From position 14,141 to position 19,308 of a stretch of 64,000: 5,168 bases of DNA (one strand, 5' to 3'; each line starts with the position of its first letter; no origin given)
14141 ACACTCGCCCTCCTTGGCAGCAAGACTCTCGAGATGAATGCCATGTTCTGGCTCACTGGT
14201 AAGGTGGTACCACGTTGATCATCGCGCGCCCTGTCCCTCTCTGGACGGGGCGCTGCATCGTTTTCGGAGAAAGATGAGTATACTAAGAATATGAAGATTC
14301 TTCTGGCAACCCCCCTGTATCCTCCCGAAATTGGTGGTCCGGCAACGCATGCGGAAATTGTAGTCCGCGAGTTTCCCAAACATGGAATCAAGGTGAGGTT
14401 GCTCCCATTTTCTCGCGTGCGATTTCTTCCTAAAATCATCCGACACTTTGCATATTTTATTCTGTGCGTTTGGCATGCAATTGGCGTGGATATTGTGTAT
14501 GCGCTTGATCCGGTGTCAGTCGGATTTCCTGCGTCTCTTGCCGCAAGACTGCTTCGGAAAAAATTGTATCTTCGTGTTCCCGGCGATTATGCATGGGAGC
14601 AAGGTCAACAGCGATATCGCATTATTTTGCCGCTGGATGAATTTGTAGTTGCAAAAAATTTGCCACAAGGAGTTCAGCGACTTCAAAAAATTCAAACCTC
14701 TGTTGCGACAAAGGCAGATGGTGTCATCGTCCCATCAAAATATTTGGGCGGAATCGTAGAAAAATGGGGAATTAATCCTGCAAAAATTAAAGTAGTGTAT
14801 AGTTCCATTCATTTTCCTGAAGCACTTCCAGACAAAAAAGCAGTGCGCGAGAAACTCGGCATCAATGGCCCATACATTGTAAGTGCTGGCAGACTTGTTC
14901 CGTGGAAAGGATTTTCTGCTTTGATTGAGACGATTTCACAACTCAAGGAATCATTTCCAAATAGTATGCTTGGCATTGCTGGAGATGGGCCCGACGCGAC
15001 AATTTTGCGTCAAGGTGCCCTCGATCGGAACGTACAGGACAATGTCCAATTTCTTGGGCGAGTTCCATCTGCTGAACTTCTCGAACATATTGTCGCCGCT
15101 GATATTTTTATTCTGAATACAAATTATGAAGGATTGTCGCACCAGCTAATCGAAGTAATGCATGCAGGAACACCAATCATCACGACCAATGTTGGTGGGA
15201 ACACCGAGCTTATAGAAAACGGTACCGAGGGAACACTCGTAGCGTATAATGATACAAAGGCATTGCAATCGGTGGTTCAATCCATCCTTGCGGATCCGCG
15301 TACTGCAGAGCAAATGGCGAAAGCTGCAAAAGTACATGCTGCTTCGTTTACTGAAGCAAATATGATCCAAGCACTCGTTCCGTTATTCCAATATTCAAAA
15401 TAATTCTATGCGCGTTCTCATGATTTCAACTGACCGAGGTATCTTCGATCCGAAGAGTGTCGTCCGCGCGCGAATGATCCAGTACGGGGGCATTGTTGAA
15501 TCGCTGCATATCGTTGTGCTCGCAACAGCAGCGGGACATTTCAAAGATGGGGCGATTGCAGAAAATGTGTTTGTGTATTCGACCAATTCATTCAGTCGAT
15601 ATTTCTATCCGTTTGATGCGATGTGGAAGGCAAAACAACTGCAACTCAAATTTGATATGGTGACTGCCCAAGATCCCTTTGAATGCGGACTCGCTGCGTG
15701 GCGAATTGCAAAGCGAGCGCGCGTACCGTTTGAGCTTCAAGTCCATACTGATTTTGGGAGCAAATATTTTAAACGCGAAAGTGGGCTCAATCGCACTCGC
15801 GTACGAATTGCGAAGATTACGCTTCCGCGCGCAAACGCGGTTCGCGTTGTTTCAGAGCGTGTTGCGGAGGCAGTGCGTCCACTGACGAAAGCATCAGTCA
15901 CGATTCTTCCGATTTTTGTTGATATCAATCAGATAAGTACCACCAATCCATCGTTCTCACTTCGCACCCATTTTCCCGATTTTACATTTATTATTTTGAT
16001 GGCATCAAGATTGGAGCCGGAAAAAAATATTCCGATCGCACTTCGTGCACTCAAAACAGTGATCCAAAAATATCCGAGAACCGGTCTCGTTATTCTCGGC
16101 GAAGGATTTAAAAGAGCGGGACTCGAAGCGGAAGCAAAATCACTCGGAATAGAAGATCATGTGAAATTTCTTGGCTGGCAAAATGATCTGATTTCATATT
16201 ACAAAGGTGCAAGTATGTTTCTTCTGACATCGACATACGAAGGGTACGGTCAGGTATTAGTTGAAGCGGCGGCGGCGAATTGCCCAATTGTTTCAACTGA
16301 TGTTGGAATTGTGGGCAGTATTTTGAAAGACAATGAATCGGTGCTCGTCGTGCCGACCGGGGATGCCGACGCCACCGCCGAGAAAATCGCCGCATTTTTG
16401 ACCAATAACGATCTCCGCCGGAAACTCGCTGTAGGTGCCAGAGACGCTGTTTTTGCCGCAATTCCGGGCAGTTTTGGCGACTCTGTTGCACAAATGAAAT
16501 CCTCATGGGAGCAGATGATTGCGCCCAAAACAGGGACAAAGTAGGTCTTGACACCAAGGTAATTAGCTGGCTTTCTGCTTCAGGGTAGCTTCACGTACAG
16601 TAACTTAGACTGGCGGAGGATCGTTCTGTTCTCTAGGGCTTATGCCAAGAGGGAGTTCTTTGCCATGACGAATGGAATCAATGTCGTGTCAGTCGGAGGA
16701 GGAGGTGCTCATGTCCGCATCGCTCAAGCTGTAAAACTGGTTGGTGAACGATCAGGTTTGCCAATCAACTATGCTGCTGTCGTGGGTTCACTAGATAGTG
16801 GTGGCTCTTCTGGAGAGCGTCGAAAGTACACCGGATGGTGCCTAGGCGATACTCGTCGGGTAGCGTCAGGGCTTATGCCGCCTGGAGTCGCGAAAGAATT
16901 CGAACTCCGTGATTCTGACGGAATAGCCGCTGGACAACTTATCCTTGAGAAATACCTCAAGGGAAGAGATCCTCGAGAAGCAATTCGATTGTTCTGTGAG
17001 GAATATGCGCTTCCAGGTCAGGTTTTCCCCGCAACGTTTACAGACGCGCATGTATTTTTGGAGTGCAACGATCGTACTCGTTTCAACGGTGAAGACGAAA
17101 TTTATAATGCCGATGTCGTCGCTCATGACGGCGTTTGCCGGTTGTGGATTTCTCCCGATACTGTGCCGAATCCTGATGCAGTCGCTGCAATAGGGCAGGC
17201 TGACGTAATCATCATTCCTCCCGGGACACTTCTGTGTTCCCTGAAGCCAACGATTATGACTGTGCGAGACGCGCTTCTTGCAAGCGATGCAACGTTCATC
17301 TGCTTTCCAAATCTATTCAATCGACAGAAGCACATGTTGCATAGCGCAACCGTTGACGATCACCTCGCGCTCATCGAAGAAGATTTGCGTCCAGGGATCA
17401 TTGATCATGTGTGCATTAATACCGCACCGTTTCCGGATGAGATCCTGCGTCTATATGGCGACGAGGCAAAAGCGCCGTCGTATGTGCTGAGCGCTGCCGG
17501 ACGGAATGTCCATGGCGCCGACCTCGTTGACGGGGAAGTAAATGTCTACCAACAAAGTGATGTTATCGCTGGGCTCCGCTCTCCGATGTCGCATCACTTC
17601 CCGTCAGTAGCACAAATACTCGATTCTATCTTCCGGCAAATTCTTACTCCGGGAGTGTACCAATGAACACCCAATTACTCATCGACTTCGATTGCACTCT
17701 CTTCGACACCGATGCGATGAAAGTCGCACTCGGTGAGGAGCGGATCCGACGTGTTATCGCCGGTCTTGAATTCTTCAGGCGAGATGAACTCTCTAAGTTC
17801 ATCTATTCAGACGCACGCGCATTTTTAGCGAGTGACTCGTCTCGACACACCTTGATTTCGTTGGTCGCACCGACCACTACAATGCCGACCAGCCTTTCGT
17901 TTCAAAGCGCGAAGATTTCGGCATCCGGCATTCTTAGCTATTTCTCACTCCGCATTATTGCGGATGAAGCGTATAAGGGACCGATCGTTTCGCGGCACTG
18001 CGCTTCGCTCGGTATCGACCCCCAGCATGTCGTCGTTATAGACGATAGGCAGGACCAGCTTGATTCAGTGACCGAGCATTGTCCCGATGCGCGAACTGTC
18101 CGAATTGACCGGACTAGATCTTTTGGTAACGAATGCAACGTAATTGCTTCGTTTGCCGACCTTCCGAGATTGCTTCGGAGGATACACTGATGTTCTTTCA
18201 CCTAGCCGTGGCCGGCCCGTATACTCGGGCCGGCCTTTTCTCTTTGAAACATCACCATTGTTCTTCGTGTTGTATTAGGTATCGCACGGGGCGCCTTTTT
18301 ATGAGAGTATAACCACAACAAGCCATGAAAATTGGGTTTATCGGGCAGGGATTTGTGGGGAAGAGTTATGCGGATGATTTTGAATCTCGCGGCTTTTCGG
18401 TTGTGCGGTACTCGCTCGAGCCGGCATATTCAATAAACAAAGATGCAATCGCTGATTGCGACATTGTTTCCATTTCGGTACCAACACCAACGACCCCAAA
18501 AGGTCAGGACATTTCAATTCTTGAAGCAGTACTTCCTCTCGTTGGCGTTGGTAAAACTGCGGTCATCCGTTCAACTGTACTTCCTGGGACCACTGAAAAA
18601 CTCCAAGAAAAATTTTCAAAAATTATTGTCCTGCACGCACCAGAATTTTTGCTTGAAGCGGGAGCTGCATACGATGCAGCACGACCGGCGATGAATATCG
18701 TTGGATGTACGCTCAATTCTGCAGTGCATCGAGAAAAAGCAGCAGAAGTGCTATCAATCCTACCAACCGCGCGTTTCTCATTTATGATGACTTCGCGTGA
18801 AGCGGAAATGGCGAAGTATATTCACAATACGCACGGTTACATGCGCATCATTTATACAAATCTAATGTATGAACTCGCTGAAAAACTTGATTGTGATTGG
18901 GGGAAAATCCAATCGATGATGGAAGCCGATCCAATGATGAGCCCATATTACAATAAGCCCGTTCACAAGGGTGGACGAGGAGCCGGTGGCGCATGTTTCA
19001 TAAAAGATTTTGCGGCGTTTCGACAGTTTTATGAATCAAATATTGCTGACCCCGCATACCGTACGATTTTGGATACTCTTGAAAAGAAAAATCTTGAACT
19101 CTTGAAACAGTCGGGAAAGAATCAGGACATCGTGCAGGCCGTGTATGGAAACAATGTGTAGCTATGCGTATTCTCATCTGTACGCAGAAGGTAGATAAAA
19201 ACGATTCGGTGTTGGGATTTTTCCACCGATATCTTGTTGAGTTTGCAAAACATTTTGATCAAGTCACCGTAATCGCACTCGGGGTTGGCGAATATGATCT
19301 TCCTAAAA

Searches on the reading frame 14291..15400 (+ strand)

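Call 63: search_protein_families(library=pfam, proteins=[window:14291-15400:+], max_evalue=0.0001)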
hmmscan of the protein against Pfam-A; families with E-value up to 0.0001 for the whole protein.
window:14291-15400:+ (370 aa): 5 families
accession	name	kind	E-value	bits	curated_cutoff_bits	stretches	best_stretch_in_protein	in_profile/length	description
PF00534.26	Glycos_transf_1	-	5.1e-37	127.5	26.4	1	182-347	2-170/172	Glycosyl transferases group 1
PF13692.12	Glyco_trans_1_4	-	8.1e-28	97.9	27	1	194-335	2-142/142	Glycosyl transferases group 1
PF13524.12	Glyco_trans_1_2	-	3.6e-09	37.1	25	1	243-350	27-129/144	Glycosyl transferase-like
PF13439.12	Glyco_transf_4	-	4.4e-07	30.5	28.5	1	25-172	40-165/170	Glycosyltransferase Family 4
PF13579.12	Glyco_trans_4_4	-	2.6e-05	25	29.7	1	29-169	36-155/158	Glycosyl transferase 4-like domain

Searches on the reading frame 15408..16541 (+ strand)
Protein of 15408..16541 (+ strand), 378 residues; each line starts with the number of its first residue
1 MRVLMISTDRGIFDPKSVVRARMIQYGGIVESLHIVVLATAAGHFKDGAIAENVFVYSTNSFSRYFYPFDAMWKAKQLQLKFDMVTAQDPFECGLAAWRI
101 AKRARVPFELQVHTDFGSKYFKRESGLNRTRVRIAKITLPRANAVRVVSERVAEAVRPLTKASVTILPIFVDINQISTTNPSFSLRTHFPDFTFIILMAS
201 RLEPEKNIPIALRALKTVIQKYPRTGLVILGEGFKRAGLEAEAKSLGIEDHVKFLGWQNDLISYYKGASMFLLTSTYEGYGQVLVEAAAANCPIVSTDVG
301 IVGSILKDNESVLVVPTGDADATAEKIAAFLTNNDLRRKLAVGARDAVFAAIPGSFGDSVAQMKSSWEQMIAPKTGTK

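Call 63: search_protein_families(library=pfam, proteins=[window:15408-16541:+], max_evalue=0.0001)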
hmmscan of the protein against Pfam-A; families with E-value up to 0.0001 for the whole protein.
window:15408-16541:+ (378 aa): 6 families
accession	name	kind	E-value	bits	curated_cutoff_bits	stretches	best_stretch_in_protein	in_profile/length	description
PF00534.26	Glycos_transf_1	-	4.5e-38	130.9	26.4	1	193-345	15-170/172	Glycosyl transferases group 1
PF13692.12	Glyco_trans_1_4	-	8e-30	104.4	27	1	195-333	3-142/142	Glycosyl transferases group 1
PF13439.12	Glyco_transf_4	-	1.1e-10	42.3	28.5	1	50-174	41-169/170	Glycosyltransferase Family 4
PF20706.3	GT4-conflict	-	1.5e-08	34.5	26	1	145-341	150-365/385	Family 4 Glycosyltransferase in conflict systems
PF13524.12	Glyco_trans_1_2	-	1.8e-07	31.6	25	1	226-350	16-131/144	Glycosyl transferase-like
PF13579.12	Glyco_trans_4_4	-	2e-07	32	29.7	1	53-158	39-144/158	Glycosyl transferase 4-like domain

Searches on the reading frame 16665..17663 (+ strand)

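Call 63: search_protein_families(library=pfam, proteins=[window:16665-17663:+], max_evalue=0.0001)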
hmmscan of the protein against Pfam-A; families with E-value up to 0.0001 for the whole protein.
window:16665-17663:+ (333 aa): 1 family
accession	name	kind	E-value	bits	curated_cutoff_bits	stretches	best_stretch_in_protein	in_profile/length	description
PF01933.23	CofD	-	7.8e-31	107.8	30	1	7-273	1-271/290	2-phospho-L-lactate transferase CofD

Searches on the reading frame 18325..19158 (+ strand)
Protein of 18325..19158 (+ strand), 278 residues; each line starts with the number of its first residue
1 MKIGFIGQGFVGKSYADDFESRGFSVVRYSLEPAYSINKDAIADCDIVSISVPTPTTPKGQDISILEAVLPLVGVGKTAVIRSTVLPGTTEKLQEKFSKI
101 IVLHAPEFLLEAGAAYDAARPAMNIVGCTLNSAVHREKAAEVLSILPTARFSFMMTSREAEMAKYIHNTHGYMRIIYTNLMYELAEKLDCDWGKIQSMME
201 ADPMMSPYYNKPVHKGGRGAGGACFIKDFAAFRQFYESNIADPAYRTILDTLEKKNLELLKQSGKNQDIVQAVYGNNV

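Call 63: search_protein_families(library=pfam, proteins=[window:18325-19158:+], max_evalue=0.0001)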
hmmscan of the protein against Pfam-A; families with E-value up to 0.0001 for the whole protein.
window:18325-19158:+ (278 aa): 2 families
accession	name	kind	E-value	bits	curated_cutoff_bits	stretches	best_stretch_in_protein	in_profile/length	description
PF03721.20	UDPG_MGDP_dh_N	-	6.8e-16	58.8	27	1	39-134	71-181/187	UDP-glucose/GDP-mannose dehydrogenase family, NAD binding domain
PF00984.24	UDPG_MGDP_dh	-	3.9e-14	52.9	25.4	1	158-243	1-82/94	UDP-glucose/GDP-mannose dehydrogenase family, central domain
